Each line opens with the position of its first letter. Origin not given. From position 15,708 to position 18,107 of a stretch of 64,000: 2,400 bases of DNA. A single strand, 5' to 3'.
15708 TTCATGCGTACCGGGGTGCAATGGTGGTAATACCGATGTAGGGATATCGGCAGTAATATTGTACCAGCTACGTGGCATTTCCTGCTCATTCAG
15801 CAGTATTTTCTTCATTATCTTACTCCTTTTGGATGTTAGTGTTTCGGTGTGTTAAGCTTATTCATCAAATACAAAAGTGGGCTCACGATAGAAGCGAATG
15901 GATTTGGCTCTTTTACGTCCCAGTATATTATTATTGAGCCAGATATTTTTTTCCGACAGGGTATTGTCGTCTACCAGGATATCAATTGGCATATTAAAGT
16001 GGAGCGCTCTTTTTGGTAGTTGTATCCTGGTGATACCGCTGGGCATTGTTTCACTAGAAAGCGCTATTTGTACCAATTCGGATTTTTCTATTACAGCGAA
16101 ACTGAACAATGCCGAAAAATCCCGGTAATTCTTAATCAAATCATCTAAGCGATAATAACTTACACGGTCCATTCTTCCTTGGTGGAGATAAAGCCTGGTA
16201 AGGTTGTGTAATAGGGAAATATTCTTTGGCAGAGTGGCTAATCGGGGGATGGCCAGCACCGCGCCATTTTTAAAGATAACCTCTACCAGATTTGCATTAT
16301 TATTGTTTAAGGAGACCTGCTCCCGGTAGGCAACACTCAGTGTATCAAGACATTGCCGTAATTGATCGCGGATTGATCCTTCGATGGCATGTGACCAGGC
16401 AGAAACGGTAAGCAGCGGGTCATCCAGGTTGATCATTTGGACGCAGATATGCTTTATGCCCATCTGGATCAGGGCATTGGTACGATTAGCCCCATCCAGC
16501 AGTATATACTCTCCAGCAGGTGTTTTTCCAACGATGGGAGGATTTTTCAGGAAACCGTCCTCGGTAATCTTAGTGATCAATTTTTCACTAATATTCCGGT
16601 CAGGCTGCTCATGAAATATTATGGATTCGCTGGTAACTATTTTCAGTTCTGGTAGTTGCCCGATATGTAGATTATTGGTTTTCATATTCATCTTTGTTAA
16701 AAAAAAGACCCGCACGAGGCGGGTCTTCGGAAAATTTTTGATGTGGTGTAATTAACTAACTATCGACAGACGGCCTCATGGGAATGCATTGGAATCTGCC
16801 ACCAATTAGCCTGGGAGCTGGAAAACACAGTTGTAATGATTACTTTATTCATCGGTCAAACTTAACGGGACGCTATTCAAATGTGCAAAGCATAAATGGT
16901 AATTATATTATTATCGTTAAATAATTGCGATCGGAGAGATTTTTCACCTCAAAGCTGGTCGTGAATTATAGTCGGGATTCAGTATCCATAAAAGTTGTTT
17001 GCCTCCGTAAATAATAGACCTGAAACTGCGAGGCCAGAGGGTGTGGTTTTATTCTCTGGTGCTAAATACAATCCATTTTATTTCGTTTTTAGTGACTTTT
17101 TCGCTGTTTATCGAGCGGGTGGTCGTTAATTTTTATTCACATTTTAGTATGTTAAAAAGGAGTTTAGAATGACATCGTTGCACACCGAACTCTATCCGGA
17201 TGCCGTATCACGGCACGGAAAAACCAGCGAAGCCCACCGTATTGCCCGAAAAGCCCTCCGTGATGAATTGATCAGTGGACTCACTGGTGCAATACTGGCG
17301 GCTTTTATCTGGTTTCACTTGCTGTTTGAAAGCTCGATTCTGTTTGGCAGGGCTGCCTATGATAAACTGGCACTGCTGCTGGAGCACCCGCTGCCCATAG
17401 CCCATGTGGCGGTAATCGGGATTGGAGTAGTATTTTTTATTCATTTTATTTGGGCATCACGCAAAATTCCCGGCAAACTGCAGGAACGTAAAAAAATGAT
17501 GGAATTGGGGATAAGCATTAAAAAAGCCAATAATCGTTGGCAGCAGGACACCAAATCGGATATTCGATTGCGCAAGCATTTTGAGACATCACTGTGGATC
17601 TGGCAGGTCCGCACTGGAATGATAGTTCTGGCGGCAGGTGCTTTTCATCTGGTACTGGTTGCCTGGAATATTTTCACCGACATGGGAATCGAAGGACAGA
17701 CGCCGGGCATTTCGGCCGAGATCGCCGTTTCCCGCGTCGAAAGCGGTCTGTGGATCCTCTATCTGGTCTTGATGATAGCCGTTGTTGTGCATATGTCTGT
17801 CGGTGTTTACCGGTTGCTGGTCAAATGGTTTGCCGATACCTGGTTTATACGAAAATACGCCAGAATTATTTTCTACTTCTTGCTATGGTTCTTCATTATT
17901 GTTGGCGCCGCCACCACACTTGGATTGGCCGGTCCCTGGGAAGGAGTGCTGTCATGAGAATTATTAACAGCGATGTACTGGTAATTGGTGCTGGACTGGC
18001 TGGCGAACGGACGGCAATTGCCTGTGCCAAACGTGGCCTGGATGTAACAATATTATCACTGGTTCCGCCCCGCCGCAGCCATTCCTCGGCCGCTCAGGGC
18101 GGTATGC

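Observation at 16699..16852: Tandem-Trp leader peptide with an antiterminator/terminator switch upstream of the ParB-like/trpB2 operon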

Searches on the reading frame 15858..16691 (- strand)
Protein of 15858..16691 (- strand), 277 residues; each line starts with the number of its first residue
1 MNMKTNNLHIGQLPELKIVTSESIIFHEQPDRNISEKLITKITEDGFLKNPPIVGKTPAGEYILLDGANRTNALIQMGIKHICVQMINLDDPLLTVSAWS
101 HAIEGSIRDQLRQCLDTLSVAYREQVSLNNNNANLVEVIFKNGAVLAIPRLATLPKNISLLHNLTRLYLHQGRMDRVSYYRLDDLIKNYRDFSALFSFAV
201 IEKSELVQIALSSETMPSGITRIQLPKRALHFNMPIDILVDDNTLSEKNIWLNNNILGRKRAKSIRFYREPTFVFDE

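Call 7: search_protein_families(library=pfam, proteins=[window:15858-16691:-], max_evalue=0.01)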
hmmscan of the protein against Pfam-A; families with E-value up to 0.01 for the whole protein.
window:15858-16691:- (277 aa): 0 families

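Call 10: find_homologous_proteins(query=window:15858-16691:-, max_evalue=0.001)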
Query window:15858-16691:- (277 aa): 288 proteins with E <= 0.001 among 1193 candidates; the best 120 are listed.
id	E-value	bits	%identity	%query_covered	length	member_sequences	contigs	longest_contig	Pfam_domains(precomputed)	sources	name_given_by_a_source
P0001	8.3e-166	568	93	100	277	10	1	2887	-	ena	-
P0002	2.5e-147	507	83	99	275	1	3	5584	-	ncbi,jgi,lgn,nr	ncbi:MAG: hypothetical protein HQ528_00210 [Candidatus Marinimicrobia bacterium]|nr:hypothetical pro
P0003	4.9e-113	395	65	98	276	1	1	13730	-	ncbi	-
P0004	4.8e-74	267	48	99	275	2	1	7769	-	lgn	-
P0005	2.1e-64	236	43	100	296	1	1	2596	-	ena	-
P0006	3.7e-61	225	42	98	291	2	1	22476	-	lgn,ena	-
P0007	1.6e-60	223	41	100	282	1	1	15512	-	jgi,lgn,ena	-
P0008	2.0e-60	223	40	100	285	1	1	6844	-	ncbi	-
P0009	2.1e-60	222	42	99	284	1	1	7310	-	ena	-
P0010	5.4e-60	221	41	99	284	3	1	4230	-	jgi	-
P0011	6.9e-60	221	42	99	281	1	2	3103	-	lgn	-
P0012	1.1e-59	220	43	98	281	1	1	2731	-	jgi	-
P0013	1.9e-59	219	42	100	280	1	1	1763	PF02195.27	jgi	jgi:hypothetical protein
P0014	2.6e-59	219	39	100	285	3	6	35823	-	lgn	-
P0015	3.1e-59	219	45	98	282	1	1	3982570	-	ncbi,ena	-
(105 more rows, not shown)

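Call 11: find_encoding_contigs(protein=P0001, flank=3000, max_places=4)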
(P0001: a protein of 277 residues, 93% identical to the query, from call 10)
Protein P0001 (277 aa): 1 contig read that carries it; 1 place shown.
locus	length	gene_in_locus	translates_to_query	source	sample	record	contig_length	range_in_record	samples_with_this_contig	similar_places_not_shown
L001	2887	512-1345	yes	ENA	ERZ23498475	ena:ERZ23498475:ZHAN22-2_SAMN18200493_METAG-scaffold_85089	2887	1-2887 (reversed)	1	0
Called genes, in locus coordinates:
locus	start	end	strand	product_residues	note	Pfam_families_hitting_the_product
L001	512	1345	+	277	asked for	-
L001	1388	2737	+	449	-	PF00291:PALP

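Call 12: find_encoding_contigs(protein=P0002, flank=3000, max_places=4)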
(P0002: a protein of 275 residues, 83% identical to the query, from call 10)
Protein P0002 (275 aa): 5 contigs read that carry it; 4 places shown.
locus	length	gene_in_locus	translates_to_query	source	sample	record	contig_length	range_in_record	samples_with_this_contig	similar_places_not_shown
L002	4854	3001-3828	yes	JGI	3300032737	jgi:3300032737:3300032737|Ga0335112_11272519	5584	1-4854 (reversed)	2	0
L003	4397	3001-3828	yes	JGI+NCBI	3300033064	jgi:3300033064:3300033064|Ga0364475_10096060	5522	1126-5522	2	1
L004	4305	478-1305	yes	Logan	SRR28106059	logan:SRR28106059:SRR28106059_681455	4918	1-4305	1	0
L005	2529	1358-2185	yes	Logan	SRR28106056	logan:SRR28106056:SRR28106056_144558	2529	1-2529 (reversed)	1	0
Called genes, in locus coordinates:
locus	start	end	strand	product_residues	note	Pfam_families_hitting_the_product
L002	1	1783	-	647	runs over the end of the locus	PF00890:FAD_binding_2, PF01266:DAO (weak), PF03486:HI0933_like (faint), PF07992:Pyr_redox_2 (faint), PF02910:Succ_DH_flav_C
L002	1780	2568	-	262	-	PF01127:Sdh_cyt (weak)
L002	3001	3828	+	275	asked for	-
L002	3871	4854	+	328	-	?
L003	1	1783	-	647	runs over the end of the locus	PF00890:FAD_binding_2, PF01266:DAO (weak), PF03486:HI0933_like (faint), PF07992:Pyr_redox_2 (faint), PF02910:Succ_DH_flav_C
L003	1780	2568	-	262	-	PF01127:Sdh_cyt (weak)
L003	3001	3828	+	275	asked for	-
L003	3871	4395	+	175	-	?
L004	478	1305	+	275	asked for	-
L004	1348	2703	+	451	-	PF00291:PALP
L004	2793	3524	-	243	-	PF07722:Peptidase_C26, PF00117:GATase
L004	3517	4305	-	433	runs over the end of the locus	PF04107:GCS2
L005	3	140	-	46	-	?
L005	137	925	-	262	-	PF01127:Sdh_cyt (weak)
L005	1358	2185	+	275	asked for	-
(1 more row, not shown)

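Call 13: find_encoding_contigs(protein=P0003, flank=3000, max_places=4)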
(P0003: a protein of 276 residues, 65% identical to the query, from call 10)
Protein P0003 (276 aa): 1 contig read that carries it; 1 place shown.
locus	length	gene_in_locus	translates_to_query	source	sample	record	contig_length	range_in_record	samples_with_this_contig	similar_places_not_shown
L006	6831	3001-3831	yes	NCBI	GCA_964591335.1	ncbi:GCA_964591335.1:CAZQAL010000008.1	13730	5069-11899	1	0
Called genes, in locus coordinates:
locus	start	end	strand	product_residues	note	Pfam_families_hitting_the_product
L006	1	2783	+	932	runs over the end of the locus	PF00246:Peptidase_M14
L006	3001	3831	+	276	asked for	-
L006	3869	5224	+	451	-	PF00291:PALP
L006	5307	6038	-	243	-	PF07722:Peptidase_C26, PF00117:GATase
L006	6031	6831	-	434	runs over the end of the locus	PF04107:GCS2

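Call 14: find_encoding_contigs(protein=P0004, flank=3000, max_places=4)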
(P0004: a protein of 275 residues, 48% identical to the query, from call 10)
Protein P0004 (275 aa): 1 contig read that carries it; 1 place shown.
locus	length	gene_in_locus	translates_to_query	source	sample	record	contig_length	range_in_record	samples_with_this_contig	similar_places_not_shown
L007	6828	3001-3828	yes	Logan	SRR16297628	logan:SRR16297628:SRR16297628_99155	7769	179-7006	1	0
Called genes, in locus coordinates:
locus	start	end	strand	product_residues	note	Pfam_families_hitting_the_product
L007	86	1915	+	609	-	PF13415:Beta-prop_FBX42 (weak), PF24681:Kelch_KLHDC2_KLHL20_DRC7, PF24981:Beta-prop_ATRN-LZTR1 (faint)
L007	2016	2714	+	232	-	PF01008:IF-2B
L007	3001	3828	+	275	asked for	-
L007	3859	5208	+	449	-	PF00291:PALP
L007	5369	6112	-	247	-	PF00657:Lipase_GDSL, PF13472:Lipase_GDSL_2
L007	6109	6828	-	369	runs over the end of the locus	PF01095:Pectinesterase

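Call 21: find_related_loci(query=A1, collection=genome_contigs, flank=2500)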
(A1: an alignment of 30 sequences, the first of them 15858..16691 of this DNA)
Query A1 (277 aa) in genome_contigs; peptide patterns used: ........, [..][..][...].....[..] (x = any residue, [..] = any of these).
252 stretches matched a pattern; 182 encode a relative of the query (tblastn E <= 1e-3); the best 80 are kept; 80 distinct loci.
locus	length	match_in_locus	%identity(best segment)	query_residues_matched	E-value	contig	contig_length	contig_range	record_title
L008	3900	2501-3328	83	2-277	4e-159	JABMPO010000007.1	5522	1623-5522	MAG: Candidatus Neomarinimicrobiota bacterium isolate bin.522 k141_101668, whole genome shotgun sequence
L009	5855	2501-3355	44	6-277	2e-66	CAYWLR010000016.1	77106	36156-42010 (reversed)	MAG TPA_asm: uncultured Ignavibacteriaceae bacterium isolate binchicken_co7_175 genome assembly, contig: NODE_625_length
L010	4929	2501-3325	40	4-277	2e-66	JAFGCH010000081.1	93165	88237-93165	MAG: Acidimicrobiia bacterium isolate Zod_Metabat.1092 k87_3460129, whole genome shotgun sequence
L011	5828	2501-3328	45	6-277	3e-65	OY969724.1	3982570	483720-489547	MAG: uncultured candidate division Zixibacteria bacterium isolate MFD02416.bin.2.48 genome assembly, chromosome: 1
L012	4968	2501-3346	41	2-277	2e-64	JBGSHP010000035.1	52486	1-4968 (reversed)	MAG: Candidatus Zixiibacteriota bacterium isolate JTS-AC108 k141_4559960, whole genome shotgun sequence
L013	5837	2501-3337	42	2-277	1e-63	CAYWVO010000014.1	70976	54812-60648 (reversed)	MAG TPA_asm: uncultured Ignavibacteria bacterium isolate SRP141376_co1_44 genome assembly, contig: NODE_983_length_70976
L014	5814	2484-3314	40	4-277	1e-63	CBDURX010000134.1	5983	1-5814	MAG TPA_asm: uncultured bacterium isolate SRR22302364_binner13_Refined_49 genome assembly, contig: ERZ25073603.9900, who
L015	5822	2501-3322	41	6-277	2e-63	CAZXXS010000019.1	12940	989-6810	MAG TPA_asm: uncultured Cytophagia bacterium isolate binchicken_co219_432 genome assembly, contig: k141_180650, whole ge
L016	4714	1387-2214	41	4-277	5e-64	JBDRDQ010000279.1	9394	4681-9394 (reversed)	MAG: Gemmatimonadota bacterium isolate MEGAHIT-group-1.259 k141_6561687, whole genome shotgun sequence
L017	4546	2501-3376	39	2-277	3e-63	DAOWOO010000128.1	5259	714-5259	MAG TPA_asm: Candidatus Zixiibacteriota bacterium isolate CSMAG_3056 CSMAG_3056_k141_3151262_length_5259_cov_26.3154, wh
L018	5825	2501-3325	41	6-277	9e-63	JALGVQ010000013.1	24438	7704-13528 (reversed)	MAG: bacterium isolate Meg19_1012_Bin_119 Meg19_1012_Bin_119_scaffold_4375, whole genome shotgun sequence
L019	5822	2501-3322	41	6-277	1e-62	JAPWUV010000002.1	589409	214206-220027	MAG: bacterium isolate RSWS12 scaffold_2_c1, whole genome shotgun sequence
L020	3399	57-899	42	2-277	2e-62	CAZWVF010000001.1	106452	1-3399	MAG TPA_asm: uncultured Gemmatimonadota bacterium isolate binchicken_co132_67 genome assembly, contig: NODE_21_length_10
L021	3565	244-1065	40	6-277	2e-62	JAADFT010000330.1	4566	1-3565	MAG: Calditrichota bacterium isolate M_MaxBin.061 contig-127_38904, whole genome shotgun sequence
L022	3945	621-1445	40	4-276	2e-62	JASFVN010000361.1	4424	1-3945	MAG: Gemmatimonadota bacterium isolate D1105M20metaG_Bin_353 D1105M20metaG_FD_scaffold_9296_c1, whole genome shotgun seq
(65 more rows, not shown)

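Call 34: search_solved_structures(query=A1, max_evalue=1, show_alignments=2)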
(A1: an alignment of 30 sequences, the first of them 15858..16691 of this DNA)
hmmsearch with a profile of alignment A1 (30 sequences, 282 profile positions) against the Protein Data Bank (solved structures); distinct sequences matched with E-value up to 1: 33.
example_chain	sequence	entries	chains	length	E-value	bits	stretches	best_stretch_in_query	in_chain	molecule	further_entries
5uje_A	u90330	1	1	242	1.6e-23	86.5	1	17-257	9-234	SbnI protein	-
6nr6_A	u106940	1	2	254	2e-22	82.9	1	17-275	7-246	Bifunctional transcriptional regulator/O-phospho-L-serine synthase SbnI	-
5ujd_A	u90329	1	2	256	3.7e-22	82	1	17-275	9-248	Siderophore biosynthesis protein SbnI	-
1vk1_A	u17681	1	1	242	2.9e-09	39.7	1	20-232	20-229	Conserved hypothetical protein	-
5x0b_A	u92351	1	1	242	1.4e-06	30.9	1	20-166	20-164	Free serine kinase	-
5x0j_A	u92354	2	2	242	1.1e-05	28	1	20-166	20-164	Free serine kinase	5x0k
5x0e_A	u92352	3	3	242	2e-05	27.2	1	20-166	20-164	Free serine kinase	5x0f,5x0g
5do9_A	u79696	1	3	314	0.13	14.6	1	80-160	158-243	Guanine nucleotide-binding protein G(q) subunit alpha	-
7sq2_A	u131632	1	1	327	0.15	14.5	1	80-160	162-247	Guanine nucleotide-binding protein G(q) subunit alpha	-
7ng0_A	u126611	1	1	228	0.15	14.4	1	33-127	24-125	Nucleoid occlusion protein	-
7dfl_A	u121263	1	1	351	0.15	14.4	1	80-160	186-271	Guanine nucleotide-binding protein G(q) subunit alpha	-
4ekc_A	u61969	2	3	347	0.16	14.3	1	80-160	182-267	Guanine nucleotide-binding protein G(q) subunit alpha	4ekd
4gnk_A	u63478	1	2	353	0.17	14.3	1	80-160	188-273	Guanine nucleotide-binding protein G(q) subunit alpha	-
2bcj_Q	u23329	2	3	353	0.17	14.3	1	80-160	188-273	Guanine nucleotide-binding protein G(i) subunit alpha-1, Guanine nucleotide-binding protei | Guanine nucleotide-binding protein G(i) subunit alpha-1,Guanine nuc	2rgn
9vaw_A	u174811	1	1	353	0.17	14.3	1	80-160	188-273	Guanine nucleotide-binding protein G(q) subunit alpha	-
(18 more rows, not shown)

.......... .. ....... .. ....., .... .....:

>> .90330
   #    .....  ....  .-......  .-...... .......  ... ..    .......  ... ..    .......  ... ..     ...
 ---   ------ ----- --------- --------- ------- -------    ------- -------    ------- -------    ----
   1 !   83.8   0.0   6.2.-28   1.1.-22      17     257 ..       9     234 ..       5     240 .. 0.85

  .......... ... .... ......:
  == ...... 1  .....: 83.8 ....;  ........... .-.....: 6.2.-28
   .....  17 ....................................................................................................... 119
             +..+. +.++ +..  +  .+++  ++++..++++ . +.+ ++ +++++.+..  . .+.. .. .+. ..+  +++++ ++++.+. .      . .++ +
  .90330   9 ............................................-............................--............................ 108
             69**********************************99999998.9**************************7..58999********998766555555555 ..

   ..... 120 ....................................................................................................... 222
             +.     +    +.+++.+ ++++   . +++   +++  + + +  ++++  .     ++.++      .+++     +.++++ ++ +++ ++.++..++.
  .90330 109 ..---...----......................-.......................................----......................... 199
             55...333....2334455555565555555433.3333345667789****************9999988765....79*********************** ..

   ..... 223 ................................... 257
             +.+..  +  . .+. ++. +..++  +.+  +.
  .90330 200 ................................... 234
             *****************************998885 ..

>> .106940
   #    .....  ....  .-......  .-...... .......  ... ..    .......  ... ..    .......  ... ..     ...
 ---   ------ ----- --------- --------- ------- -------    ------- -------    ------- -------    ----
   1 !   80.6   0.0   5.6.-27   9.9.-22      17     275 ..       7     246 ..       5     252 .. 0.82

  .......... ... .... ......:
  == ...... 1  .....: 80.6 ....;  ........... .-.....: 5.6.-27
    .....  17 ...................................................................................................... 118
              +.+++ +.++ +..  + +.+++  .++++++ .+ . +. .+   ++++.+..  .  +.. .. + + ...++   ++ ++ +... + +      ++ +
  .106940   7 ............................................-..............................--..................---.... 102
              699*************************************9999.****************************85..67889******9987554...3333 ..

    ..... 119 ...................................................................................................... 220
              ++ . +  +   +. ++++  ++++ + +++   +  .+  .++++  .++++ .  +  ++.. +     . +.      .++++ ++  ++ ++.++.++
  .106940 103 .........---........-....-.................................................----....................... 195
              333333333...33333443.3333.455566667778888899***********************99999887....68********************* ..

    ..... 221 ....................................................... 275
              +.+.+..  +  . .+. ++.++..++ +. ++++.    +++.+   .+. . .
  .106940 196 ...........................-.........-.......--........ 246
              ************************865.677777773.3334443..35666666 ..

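Call 35: search_protein_families(library=ncbifam, proteins=[window:15858-16691:-], max_evalue=0.01)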
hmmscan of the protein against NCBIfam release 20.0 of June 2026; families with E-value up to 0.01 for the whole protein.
window:15858-16691:- (277 aa): 2 families
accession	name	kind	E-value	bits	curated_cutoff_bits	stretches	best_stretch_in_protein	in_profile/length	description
NF033589.0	staphy_B_SbnI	equivalog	1.9e-18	66.8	350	1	15-274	7-251/254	bifunctional transcriptional regulator/O-phospho-L-serine synthase SbnI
NF053625.1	SerKinSerKArch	equivalog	1.1e-08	34.5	380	1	22-237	22-241/244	ADP-dependent L-serine kinase SerK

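Call 37: find_related_loci(query=A2, collection=metagenome_contigs, flank=1200)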
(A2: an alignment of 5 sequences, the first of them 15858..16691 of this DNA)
Query A2 (277 aa) in metagenome_contigs; peptide patterns used: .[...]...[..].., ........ (x = any residue, [..] = any of these).
127 stretches matched a pattern; 9 encode a relative of the query (tblastn E <= 1e-3); 9 distinct loci.
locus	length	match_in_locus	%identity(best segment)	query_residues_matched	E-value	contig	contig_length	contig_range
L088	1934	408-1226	34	12-277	9e-45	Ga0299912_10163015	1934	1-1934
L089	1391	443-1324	31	2-277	2e-41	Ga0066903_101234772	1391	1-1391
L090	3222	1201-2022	32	12-277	2e-39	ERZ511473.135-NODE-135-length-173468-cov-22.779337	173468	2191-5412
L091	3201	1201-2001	34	5-277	3e-39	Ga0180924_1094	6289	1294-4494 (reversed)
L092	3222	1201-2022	32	12-277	2e-39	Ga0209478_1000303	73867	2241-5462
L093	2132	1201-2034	31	9-277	2e-37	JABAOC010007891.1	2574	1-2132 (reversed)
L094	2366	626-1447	31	13-277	5e-37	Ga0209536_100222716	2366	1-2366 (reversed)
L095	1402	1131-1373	38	13-88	2e-15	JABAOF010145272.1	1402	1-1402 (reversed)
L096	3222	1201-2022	33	12-277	4e-39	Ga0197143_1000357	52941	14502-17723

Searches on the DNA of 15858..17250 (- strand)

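Call 4: search_dna_similar(query=window:16600-17250:-, collection=ecoli_genomes, mode=near, max_rows=15)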
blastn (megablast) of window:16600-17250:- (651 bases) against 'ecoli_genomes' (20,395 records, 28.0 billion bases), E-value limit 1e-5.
No match.

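Call 67: search_rna_families(sources=[L001, L002, L006, L007, L098, L100, L102, L016, L015, L024, L010], threshold=evalue, max_evalue=1)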
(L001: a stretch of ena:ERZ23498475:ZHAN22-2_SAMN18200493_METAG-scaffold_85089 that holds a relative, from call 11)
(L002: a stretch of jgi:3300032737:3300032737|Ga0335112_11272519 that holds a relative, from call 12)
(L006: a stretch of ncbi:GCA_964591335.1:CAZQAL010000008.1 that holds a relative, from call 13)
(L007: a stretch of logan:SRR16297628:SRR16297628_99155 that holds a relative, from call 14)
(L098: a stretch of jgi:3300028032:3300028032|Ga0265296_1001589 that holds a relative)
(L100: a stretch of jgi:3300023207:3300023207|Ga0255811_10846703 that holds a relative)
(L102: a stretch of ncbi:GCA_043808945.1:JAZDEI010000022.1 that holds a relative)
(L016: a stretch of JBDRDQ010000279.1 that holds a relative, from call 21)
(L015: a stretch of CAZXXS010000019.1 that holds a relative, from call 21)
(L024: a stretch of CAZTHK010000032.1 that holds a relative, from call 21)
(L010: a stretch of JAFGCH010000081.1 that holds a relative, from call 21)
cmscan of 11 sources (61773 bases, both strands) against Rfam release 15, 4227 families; matches with E-value up to 1: 7.
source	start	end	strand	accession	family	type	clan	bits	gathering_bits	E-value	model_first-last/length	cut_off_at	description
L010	4855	4926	-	RF00005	tRNA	Gene; tRNA;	CL00001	68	29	1.1e-12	1-71/71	no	tRNA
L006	2883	2990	+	RF00513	Trp_leader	Cis-reg; leader;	-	27.9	41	0.15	1-100/100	no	Tryptophan operon leader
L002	2879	2986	+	RF00513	Trp_leader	Cis-reg; leader;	-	27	41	0.26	1-100/100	no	Tryptophan operon leader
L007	2881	2991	+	RF00513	Trp_leader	Cis-reg; leader;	-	26.2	41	0.43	1-100/100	no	Tryptophan operon leader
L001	397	503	+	RF00513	Trp_leader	Cis-reg; leader;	-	26.1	41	0.47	1-100/100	no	Tryptophan operon leader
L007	227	283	-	RF01157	sn1185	Gene; snRNA; snoRNA; CD-box;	-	26.1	60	0.51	1-66/66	no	Small nucleolar RNA sn1185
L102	3885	3946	+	RF01730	Termite-leu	Cis-reg;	-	25.7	51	0.25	1-78/78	no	Termite-leu RNA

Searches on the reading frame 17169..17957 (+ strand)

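Call 7: search_protein_families(library=pfam, proteins=[window:17169-17957:+], max_evalue=0.01)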
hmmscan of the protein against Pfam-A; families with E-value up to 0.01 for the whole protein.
window:17169-17957:+ (262 aa): 1 family
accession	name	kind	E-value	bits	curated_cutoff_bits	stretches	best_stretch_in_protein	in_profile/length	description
PF01127.27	Sdh_cyt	-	2.8e-06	27.9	25.8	1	134-244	14-121/122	Succinate dehydrogenase/Fumarate reductase transmembrane subunit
